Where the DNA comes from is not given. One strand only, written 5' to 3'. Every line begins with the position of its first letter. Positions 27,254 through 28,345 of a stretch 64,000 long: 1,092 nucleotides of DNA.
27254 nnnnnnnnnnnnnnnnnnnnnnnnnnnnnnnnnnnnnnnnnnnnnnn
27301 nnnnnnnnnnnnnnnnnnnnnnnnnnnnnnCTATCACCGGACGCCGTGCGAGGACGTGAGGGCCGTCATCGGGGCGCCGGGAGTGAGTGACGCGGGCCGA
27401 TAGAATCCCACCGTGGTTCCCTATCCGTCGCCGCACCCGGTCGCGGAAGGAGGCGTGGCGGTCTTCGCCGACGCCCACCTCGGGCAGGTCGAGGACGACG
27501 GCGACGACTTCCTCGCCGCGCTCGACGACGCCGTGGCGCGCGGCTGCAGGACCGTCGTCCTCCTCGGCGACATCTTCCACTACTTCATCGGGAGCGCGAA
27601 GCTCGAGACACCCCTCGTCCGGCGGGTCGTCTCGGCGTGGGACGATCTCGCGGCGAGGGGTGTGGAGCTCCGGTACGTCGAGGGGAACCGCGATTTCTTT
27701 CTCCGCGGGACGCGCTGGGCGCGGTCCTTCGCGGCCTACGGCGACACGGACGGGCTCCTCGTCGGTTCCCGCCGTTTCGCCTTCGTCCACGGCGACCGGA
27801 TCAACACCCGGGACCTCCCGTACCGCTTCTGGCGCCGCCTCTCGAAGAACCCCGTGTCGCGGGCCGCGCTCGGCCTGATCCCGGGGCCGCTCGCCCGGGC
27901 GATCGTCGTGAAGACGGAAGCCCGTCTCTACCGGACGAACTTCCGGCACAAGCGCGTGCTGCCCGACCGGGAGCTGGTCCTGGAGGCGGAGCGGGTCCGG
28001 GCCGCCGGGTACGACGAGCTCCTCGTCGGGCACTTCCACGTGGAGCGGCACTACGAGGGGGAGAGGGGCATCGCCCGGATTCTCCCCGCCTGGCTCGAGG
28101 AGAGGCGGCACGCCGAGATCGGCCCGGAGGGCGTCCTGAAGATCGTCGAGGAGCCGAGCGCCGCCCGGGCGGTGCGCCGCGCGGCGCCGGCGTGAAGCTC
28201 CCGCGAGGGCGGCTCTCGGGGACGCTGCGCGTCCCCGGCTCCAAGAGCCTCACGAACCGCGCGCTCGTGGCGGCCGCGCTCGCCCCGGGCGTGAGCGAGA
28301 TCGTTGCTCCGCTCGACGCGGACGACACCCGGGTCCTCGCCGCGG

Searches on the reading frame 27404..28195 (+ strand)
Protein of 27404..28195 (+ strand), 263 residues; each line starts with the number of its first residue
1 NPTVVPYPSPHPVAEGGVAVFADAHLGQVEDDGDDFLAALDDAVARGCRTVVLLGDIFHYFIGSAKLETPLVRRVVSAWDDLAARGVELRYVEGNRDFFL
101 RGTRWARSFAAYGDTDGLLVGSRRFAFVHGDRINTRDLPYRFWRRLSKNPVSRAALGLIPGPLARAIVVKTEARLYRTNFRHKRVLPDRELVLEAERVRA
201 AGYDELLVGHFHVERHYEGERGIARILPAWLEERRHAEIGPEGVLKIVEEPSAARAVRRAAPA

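Call 52: search_protein_families(library=pfam, proteins=[window:27404-28195:+], max_evalue=0.00001)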
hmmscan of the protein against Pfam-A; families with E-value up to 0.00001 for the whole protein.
window:27404-28195:+ (263 aa): 1 family
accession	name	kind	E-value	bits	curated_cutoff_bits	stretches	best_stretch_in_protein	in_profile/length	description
PF12850.12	Metallophos_2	-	2.9e-06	27.8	27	0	18-134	3-91/154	Calcineurin-like phosphoesterase superfamily domain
